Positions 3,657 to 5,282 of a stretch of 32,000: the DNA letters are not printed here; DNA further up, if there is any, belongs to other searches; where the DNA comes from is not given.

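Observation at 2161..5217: A ~26-bp composite DNA motif recurs nine times, in two reading frames and both orientations, inside and after the parA-adjacent giant ORF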

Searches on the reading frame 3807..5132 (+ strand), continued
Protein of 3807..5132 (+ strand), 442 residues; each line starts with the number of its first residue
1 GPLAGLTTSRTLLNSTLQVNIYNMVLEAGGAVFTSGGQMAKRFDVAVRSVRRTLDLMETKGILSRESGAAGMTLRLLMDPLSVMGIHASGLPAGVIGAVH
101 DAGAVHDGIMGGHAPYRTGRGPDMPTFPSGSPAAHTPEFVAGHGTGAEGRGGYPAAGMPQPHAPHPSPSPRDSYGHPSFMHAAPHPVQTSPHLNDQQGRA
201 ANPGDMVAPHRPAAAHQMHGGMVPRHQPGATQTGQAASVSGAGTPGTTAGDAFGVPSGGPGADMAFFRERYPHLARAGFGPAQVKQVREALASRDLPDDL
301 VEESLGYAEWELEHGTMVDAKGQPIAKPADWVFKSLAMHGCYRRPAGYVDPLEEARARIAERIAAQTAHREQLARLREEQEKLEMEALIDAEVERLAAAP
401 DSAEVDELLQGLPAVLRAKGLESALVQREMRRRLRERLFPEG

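Call 64: fold_search(model_id=the predicted structure, library=pdb)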
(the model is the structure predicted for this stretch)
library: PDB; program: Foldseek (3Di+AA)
matches with E <= 10: 1501; with E <= 0.001: 0
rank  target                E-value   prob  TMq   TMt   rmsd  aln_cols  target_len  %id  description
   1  1sfx_B                6.0e-03  1.00  0.15  0.55   4.1        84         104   24  X-ray crystal structure of putative HTH transcription regulator from Archaeoglobus fulgidus (released 2004-08-03)
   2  1sfx_A                8.3e-03  1.00  0.15  0.52   3.9        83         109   24  X-ray crystal structure of putative HTH transcription regulator from Archaeoglobus fulgidus (released 2004-08-03)
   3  1s3j_A                1.4e-02  1.00  0.15  0.41   5.9        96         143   18  X-ray crystal structure of YusO protein from Bacillus subtilis (released 2004-04-13)
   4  6cdb_B                1.5e-02  1.00  0.15  0.60   4.5        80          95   14  Crystal Structure of V66L CzrA in the Zn(II)bound state (released 2018-07-11)
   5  2b0l_A                1.5e-02  1.00  0.15  0.55   3.3        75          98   15  C-terminal DNA binding domain of transcriptional pleiotropic repressor CodY. (released 2006-02-21)
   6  5yi3_B                1.6e-02  1.00  0.15  0.41   5.3        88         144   15  Structure of Lactococcus lactis ZitR, C30S mutant in complex with DNA (released 2017-12-06)
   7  9a6f_A                1.9e-02  1.00  0.15  0.24   2.9        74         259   16  Integrative model of CODY-YPPF by crosslinking MS and deep learning (released 2024-09-18)
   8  1q1h                  2.0e-02  1.00  0.13  0.57   2.9        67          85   19  An extended winged helix domain in general transcription factor E/IIE alpha (released 2003-12-09)
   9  8c7u_C                2.0e-02  1.00  0.14  0.24   3.2        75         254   17  Transcriptional pleiotropic repressor CodY from Enterococcus faecalis in complex with Leu and a 30-bp DNA fragment enc (released 2023-06-28)
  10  1u2w_B                2.0e-02  1.00  0.16  0.56   6.5        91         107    9  Crystal Structure of the Staphylococcus aureus pI258 CadC (released 2005-07-12)
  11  8c7t_A                2.1e-02  1.00  0.13  0.22   2.2        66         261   21  Unliganded transcriptional pleiotropic repressor CodY from Enterococcus faecalis (released 2023-06-28)
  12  8c7u_A                2.2e-02  1.00  0.14  0.23   3.2        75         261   17  Transcriptional pleiotropic repressor CodY from Enterococcus faecalis in complex with Leu and a 30-bp DNA fragment enc (released 2023-06-28)
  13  3r0a_B                2.2e-02  1.00  0.15  0.46   4.7        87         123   15  Possible transcriptional regulator from Methanosarcina mazei Go1 (gi 21227196) (released 2011-03-23)
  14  1s3j_B                2.4e-02  1.00  0.14  0.39   3.1        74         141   19  X-ray crystal structure of YusO protein from Bacillus subtilis (released 2004-04-13)
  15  1r1u_A                2.5e-02  1.00  0.14  0.59   4.5        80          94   12  Crystal structure of the metal-sensing transcriptional repressor CzrA from Staphylococcus aureus in the apo-form (released 2004-05-18)
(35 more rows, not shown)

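Call 69: list_cluster_members(proteins=[P0003, P0012, P0020, P0032, P0019, P0023, P0026, P0009, P0013, P0140])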
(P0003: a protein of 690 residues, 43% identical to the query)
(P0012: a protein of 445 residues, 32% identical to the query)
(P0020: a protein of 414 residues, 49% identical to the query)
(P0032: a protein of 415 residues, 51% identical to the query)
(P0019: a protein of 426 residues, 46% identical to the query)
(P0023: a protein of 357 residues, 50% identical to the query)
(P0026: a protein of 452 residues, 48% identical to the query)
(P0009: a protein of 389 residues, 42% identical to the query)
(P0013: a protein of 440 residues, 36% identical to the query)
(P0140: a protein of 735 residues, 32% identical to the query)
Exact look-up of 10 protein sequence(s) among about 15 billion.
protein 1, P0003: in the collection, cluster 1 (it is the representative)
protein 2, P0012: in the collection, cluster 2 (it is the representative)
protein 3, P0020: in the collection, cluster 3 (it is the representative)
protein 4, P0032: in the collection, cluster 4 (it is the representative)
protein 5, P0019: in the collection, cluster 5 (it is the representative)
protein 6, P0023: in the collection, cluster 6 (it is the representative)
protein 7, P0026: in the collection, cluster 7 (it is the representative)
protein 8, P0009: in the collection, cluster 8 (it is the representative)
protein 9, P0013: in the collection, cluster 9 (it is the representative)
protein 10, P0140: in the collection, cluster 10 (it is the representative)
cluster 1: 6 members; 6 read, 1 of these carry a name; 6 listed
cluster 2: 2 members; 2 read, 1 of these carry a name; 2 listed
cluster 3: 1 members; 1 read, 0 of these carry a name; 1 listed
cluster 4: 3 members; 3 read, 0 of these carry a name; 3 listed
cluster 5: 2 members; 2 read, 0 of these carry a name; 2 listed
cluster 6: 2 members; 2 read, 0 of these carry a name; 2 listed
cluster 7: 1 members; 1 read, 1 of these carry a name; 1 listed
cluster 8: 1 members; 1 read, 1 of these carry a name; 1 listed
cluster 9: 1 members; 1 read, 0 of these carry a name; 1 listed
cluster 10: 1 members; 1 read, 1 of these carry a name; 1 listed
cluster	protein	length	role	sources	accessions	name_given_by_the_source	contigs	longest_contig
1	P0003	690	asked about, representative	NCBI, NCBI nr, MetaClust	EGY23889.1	hypothetical protein DA2_3907 [Desulfovibrio sp. A2] | 298701.DA2_3907 NOG12793 ""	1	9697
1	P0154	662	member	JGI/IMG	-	-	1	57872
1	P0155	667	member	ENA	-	-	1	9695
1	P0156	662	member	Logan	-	-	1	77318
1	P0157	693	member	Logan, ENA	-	-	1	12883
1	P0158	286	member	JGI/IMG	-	-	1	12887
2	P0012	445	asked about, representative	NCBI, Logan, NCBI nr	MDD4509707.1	MAG: hypothetical protein PHY23_02125 [Oscillospiraceae bacterium] | hypothetical protein [Oscillospiraceae bacterium]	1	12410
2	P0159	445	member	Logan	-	-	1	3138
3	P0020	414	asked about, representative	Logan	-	-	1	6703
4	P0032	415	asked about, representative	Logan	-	-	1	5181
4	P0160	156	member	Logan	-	-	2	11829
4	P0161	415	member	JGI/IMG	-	-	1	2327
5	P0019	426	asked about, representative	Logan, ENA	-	-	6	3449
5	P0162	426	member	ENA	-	-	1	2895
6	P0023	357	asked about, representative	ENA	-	-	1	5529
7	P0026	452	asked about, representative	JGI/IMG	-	hypothetical protein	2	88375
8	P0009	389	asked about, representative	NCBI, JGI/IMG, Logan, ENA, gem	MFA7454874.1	MAG: hypothetical protein WCZ10_10475 [Desulfobulbaceae bacterium]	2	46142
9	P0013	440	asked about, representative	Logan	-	-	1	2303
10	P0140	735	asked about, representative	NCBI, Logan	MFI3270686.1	MAG: helix-turn-helix domain-containing protein [Pseudomonadota bacterium]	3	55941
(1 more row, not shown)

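Call 72: find_encoding_contigs(protein=P0020, flank=7000, max_places=2)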
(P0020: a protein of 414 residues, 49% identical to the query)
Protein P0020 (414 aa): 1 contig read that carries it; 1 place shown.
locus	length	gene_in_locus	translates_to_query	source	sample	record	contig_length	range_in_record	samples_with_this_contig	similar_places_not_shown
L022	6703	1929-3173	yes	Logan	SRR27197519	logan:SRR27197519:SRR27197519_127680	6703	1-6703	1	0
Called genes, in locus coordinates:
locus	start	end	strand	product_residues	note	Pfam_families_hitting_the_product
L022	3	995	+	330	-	?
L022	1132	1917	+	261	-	PF00142:Fer4_NifH (faint), PF01656:CbiA, PF02374:ArsA_ATPase, PF06564:CBP_BcsQ (weak), PF07015:VirC1 (faint), PF09140:MipZ (faint), PF10609:ParA, PF13614:AAA_31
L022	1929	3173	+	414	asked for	-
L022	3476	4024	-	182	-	PF27200:YjaZ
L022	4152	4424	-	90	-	-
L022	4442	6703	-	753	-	?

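Call 73: find_encoding_contigs(protein=P0019, flank=7000, max_places=4)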
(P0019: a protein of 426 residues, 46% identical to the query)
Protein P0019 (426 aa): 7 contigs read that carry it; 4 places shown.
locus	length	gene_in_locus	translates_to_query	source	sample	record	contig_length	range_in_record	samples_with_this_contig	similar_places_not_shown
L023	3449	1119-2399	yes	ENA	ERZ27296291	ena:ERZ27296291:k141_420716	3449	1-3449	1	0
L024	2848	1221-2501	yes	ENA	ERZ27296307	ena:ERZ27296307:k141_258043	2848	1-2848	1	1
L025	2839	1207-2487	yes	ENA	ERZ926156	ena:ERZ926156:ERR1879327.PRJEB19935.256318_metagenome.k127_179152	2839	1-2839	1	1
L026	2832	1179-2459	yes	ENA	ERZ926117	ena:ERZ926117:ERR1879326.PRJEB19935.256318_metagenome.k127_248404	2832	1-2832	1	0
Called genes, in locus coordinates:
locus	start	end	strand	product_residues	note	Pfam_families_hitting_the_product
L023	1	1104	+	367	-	?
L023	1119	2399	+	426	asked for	-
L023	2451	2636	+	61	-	-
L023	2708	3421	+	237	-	PF00665:rve (faint), PF13610:DDE_Tnp_IS240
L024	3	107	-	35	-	?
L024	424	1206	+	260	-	PF00142:Fer4_NifH (weak), PF01656:CbiA, PF02374:ArsA_ATPase (faint), PF06564:CBP_BcsQ (faint), PF09140:MipZ (faint), PF10609:ParA, PF13614:AAA_31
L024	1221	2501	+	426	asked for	-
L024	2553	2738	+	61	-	-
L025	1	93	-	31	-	?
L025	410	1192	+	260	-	PF00142:Fer4_NifH (weak), PF01656:CbiA, PF02374:ArsA_ATPase (faint), PF06564:CBP_BcsQ (faint), PF09140:MipZ (faint), PF10609:ParA, PF13614:AAA_31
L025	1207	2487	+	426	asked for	-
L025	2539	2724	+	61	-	-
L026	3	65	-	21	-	?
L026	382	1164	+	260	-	PF00142:Fer4_NifH (weak), PF01656:CbiA, PF02374:ArsA_ATPase (faint), PF06564:CBP_BcsQ (faint), PF09140:MipZ (faint), PF10609:ParA, PF13614:AAA_31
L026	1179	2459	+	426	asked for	-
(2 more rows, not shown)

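Call 102: search_protein_families(library=phrogs, proteins=[window:3807-5132:+, P0020, P0006, L007:5314-6420:+], max_evalue=0.01)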
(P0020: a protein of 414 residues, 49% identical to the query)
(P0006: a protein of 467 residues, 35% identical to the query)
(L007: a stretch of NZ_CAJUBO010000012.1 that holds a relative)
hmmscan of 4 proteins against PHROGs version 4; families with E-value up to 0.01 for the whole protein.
window:3807-5132:+ (442 aa): 0 families

P0020 (414 aa): 3 families
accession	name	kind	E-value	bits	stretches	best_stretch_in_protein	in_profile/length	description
phrog_345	-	DNA, RNA and nucleotide metabolism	3e-05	24.9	1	163-240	73-165/297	replication initiation O-like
phrog_10724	-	unknown function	0.0041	17.5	0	152-220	26-89/253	-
phrog_3502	-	unknown function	0.0083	17.2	0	156-197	69-111/131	-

P0006 (467 aa): 0 families

L007:5314-6420:+ (368 aa): 0 families

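Call 104: search_protein_families(library=phrogs, alignment_id=A1, max_evalue=0.001)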
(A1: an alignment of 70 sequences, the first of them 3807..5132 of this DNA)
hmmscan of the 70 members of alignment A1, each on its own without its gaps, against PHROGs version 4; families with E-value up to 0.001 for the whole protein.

A. member 1, window:3807-5132:+ (442 aa): 0 families

B. families by the number of members that match (of 70 scanned): 12 families
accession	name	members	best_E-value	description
phrog_186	-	7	2e-09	DnaD-like helicase loader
phrog_345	-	4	3e-05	replication initiation O-like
phrog_270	-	3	5.4e-10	replication initiation protein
phrog_1032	-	2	8.6e-06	replication initiation protein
phrog_23568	-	1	6.2e-05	-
phrog_678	-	1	0.00014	replication initiation O-like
phrog_428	-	1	0.00022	replication initiation protein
phrog_24596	-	1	0.00037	-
phrog_1687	-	1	0.00055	MarR family transcrition regulator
phrog_8102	-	1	0.00074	replication initiation protein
phrog_25806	-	1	0.0008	-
phrog_1368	-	1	0.00094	transcriptional regulator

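Call 105: search_protein_families(library=pfam, alignment_id=A1, max_evalue=0.01)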
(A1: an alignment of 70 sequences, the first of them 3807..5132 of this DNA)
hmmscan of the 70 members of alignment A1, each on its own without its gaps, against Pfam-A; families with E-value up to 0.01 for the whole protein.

A. member 1, window:3807-5132:+ (442 aa): 0 families

B. families by the number of members that match (of 70 scanned): 26 families (the first 25 are shown)
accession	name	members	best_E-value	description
PF12802.13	MarR_2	9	1e-05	MarR family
PF09339.16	HTH_IclR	8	7.2e-05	IclR helix-turn-helix domain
PF13545.12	HTH_Crp_2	6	0.0016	Crp-like helix-turn-helix domain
PF13412.12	HTH_24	5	0.00012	Winged helix-turn-helix DNA-binding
PF02082.26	Rrf2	5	0.0011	Iron-dependent Transcriptional regulator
PF13518.12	HTH_28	3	0.00038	Helix-turn-helix domain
PF13384.12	HTH_23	3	0.00039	Homeodomain-like domain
PF08279.18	HTH_11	3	0.002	HTH domain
PF01047.28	MarR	2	0.00011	MarR family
PF12840.13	HTH_20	2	0.0002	Helix-turn-helix domain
PF01978.25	TrmB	2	0.00099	Sugar-specific transcriptional regulator TrmB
PF13730.12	HTH_36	1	1.2e-10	Helix-turn-helix domain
PF04886.17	PT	1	1.4e-06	PT disordered repeat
PF01418.23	HTH_6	1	1.3e-05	Helix-turn-helix domain, rpiR family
PF01726.22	LexA_DNA_bind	1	7.5e-05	LexA DNA binding domain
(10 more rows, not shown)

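Call 106: search_protein_families(library=phrogs, proteins=[P0019, P0009, P0023, P0024, P0026, P0027, P0030, P0031, P0032, P0036], max_evalue=0.001)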
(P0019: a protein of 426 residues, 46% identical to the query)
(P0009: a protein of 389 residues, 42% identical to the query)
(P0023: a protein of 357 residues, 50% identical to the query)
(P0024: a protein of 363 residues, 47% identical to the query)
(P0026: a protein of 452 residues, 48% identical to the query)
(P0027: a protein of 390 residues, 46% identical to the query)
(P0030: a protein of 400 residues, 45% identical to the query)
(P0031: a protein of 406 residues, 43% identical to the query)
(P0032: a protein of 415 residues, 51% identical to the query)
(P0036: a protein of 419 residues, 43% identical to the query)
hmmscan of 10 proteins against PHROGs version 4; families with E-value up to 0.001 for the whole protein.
P0019 (426 aa): 0 families

P0009 (389 aa): 0 families

P0023 (357 aa): 0 families

P0024 (363 aa): 0 families

P0026 (452 aa): 0 families

P0027 (390 aa): 0 families

P0030 (400 aa): 2 families
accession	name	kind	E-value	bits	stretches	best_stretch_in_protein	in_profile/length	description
phrog_345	-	DNA, RNA and nucleotide metabolism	3.5e-05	24.6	1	137-234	46-159/297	replication initiation O-like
phrog_186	-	DNA, RNA and nucleotide metabolism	0.00047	20.9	1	153-243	58-160/308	DnaD-like helicase loader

P0031 (406 aa): 1 family
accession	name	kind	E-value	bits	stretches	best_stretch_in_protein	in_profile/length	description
phrog_186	-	DNA, RNA and nucleotide metabolism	0.00069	20.4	0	153-210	58-116/308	DnaD-like helicase loader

P0032 (415 aa): 1 family
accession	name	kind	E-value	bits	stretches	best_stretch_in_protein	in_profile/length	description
phrog_186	-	DNA, RNA and nucleotide metabolism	0.00024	21.9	1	165-215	58-103/308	DnaD-like helicase loader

P0036 (419 aa): 0 families

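Call 108: find_encoding_contigs(protein=P0054, flank=4000, max_places=2)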
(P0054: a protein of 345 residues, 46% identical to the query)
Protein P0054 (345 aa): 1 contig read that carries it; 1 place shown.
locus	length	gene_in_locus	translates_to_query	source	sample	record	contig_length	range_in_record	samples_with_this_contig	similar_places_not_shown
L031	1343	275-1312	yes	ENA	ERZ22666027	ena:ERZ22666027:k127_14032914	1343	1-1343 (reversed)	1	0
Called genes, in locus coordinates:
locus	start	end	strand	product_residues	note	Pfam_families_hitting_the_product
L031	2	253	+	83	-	?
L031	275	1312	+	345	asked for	-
